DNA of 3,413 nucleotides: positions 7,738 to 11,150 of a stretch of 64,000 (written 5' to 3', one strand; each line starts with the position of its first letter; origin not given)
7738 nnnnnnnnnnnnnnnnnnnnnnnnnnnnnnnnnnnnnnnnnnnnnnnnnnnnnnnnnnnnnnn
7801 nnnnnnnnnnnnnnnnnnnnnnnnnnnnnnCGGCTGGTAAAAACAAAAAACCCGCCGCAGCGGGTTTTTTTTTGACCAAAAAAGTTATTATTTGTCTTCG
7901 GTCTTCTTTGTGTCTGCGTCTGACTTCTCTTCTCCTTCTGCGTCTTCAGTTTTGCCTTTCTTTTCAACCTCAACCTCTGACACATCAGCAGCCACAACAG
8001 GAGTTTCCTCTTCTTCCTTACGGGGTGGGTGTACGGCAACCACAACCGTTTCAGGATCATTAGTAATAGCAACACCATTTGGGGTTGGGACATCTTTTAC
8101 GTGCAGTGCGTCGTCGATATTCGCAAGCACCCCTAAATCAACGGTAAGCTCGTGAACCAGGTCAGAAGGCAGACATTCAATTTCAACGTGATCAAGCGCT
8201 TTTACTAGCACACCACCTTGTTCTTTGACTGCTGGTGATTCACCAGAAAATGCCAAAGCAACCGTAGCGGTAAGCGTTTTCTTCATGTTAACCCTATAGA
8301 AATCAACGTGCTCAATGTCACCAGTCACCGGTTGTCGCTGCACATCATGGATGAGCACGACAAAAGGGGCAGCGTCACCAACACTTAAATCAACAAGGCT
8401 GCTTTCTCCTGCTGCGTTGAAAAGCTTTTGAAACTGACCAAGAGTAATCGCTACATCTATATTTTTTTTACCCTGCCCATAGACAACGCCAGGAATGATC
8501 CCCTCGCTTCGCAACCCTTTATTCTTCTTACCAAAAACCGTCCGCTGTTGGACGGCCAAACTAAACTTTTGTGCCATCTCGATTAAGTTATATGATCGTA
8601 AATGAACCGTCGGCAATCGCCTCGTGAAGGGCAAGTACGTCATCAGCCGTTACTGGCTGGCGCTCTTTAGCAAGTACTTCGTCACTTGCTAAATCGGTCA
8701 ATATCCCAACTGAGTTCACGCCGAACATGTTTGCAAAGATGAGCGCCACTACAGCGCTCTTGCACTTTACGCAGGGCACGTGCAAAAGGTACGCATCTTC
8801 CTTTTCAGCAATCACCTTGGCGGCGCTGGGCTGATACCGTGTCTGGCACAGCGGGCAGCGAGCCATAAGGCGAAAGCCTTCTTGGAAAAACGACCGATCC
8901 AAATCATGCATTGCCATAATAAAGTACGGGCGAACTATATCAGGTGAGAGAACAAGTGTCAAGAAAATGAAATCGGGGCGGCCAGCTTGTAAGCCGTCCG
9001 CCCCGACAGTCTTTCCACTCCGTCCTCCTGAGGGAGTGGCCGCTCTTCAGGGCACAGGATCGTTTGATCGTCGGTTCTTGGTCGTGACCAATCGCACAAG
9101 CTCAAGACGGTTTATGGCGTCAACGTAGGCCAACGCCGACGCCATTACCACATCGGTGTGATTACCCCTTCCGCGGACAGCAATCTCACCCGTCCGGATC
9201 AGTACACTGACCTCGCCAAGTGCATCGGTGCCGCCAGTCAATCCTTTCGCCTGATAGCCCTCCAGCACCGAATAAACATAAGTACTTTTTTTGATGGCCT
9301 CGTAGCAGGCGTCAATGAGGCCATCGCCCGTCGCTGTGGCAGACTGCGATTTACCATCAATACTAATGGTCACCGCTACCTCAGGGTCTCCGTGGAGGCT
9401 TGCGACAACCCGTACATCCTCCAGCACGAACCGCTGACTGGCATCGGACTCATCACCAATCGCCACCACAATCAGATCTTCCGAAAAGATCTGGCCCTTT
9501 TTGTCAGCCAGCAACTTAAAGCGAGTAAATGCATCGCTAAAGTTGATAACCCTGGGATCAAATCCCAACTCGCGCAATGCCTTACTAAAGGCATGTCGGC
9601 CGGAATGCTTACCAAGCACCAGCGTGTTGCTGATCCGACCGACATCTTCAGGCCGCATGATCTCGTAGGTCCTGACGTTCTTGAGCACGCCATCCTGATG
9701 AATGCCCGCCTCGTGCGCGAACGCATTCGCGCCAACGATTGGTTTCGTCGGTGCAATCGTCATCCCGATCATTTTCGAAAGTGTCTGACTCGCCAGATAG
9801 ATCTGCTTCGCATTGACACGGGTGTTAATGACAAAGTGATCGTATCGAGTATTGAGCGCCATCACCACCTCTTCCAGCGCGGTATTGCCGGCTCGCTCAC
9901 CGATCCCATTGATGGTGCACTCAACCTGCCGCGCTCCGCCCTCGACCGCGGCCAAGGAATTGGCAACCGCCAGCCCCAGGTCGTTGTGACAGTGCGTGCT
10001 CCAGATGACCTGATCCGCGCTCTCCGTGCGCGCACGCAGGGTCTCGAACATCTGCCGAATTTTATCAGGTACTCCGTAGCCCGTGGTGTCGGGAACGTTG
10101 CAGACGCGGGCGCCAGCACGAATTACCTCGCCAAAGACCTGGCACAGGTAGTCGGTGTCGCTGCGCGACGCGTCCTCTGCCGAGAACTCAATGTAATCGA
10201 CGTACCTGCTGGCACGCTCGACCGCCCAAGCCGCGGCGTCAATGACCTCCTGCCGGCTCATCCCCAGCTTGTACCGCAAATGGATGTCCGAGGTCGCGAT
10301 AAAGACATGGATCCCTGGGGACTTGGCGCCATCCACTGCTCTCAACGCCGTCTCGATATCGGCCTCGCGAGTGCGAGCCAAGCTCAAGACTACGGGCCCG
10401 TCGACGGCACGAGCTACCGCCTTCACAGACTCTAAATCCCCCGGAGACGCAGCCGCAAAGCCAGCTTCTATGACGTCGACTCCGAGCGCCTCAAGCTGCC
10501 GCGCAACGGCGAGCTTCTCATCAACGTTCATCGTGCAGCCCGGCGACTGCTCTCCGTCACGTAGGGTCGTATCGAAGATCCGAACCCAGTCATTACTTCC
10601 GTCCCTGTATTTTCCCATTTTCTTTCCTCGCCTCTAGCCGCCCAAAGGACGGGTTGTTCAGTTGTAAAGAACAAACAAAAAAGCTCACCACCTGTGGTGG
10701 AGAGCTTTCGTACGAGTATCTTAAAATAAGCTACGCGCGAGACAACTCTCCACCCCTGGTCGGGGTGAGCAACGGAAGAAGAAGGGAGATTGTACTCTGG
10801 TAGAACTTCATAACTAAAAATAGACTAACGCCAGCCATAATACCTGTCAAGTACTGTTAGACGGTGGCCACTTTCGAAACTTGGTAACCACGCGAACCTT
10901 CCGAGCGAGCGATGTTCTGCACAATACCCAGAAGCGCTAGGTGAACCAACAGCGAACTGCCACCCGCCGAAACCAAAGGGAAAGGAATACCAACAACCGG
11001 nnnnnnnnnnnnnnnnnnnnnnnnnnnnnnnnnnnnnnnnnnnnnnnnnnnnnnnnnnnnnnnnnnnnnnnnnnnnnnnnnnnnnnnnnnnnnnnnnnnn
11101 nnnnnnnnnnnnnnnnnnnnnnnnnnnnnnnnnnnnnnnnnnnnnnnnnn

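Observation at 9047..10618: Lone, compositionally foreign leuA (about 60% GC against about 48% background)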

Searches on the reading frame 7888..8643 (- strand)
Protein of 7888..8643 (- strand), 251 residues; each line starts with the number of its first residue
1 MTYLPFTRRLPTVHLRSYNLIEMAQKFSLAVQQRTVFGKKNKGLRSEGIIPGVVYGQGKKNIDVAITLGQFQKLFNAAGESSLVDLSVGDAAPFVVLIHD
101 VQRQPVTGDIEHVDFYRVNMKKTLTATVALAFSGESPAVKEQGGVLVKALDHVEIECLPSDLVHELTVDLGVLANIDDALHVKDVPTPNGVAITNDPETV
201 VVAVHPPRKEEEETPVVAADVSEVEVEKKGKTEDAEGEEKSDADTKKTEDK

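Call 5: search_protein_families(library=ncbifam, proteins=[window:7888-8643:-])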
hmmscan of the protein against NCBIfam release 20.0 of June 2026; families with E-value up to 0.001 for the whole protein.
window:7888-8643:- (251 aa): 17 families
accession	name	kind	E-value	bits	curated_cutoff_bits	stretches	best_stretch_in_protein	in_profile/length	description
NF004133.0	PRK05618.2-4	equivalog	2.5e-52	177.5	197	1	27-234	3-208/210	50S ribosomal protein L25/general stress protein Ctc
NF004136.0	PRK05618.3-2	equivalog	5e-41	140.4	212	1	26-220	3-196/202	50S ribosomal protein L25/general stress protein Ctc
NF004139.0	PRK05618.4-2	equivalog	7.6e-40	136.5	195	1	29-214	5-194/202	50S ribosomal protein L25/general stress protein Ctc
TIGR00731.1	bL25_bact_ctc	equivalog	5.5e-39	133.7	73.1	1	29-204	1-174/176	50S ribosomal protein L25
NF004137.0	PRK05618.3-3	equivalog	1.8e-38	132.5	270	1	27-250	4-227/241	50S ribosomal protein L25/general stress protein Ctc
NF004135.0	PRK05618.3-1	equivalog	1.2e-36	126.1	222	1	23-209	1-189/190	50S ribosomal protein L25/general stress protein Ctc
NF004130.0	PRK05618.1-5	equivalog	1.7e-36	125.7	199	1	25-227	2-200/212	50S ribosomal protein L25/general stress protein Ctc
NF004141.0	PRK05618.4-4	equivalog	1.2e-33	116.3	309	1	30-219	7-194/201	50S ribosomal protein L25/general stress protein Ctc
NF004128.0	PRK05618.1-2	equivalog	1.3e-33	116.4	174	1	23-220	1-200/210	50S ribosomal protein L25/general stress protein Ctc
NF004129.0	PRK05618.1-4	equivalog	1.2e-31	109.7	164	1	39-205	13-175/178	50S ribosomal protein L25/general stress protein Ctc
NF004134.0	PRK05618.2-5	equivalog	7.3e-30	104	316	1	41-242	18-216/217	50S ribosomal protein L25/general stress protein Ctc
NF004131.0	PRK05618.2-1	equivalog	1.7e-27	96.3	189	1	23-225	2-199/207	50S ribosomal protein L25/general stress protein Ctc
NF004140.0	PRK05618.4-3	equivalog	4.5e-27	94.8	270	1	33-213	10-188/197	50S ribosomal protein L25/general stress protein Ctc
NF004132.0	PRK05618.2-2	equivalog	4.7e-26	91.7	225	1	27-212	4-185/193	50S ribosomal protein L25/general stress protein Ctc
NF004142.0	PRK05618.4-5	equivalog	8.4e-24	84.5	373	1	29-206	5-180/200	50S ribosomal protein L25/general stress protein Ctc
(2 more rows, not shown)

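Call 6: search_protein_families(library=pfam, proteins=[window:7888-8643:-])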
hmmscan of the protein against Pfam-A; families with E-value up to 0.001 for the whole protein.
window:7888-8643:- (251 aa): 2 families
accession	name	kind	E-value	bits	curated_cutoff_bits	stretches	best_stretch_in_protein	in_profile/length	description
PF14693.11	Ribosomal_TL5_C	-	1.5e-20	73.8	27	1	124-208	2-84/84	Ribosomal protein TL5, C-terminal domain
PF01386.24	Ribosomal_L25p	-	3.9e-20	72.6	23.6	1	29-115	1-82/82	Ribosomal L25p family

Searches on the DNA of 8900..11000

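Call 35: search_rna_families(source=window, start=8900, end=11000, threshold=evalue, max_evalue=10)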
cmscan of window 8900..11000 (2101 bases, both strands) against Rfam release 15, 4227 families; matches with E-value up to 10: 9.
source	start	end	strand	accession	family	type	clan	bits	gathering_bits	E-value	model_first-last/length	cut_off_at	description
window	9589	9663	-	RF01811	PtaRNA1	Gene; antitoxin;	-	20.9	47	0.39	1-72/72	no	Plasmid transferred anti-sense RNA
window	8968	9008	-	RF02499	Atu_C4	Gene; sRNA;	-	18.2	80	2.1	28-69/70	no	Rhizobiales sRNA Atu_C4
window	10661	10717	+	RF02067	STnc310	Gene; sRNA;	-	17.1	40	5.7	1-61/61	no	Salmonella enterica sRNA STnc310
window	9309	9344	-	RF01330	CRISPR-DR16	Gene; CRISPR;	-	17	35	2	1-37/37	no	CRISPR RNA direct repeat element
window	10683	10769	-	RF03410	mir-1891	Gene; miRNA;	-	16.7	70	7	1-87/87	no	mir-1891 microRNA precursor family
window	8958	9007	-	RF01698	Chloroflexi-1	Gene; sRNA;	-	15.8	80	7.3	16-72/84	no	Chloroflexi-1 RNA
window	8954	9039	-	RF00601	SCARNA20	Gene; snRNA; snoRNA; scaRNA;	-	15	44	7.6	1-130/130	no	Small Cajal body specific RNA 20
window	10576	10600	-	RF01136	sR28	Gene; snRNA; snoRNA; CD-box;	-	11.1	39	9.9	1-55/55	no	Small nucleolar RNA sR28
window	9112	9147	-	RF01071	OLE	Gene;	-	10.1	50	7.9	317-352/616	no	Ornate Large Extremophilic RNA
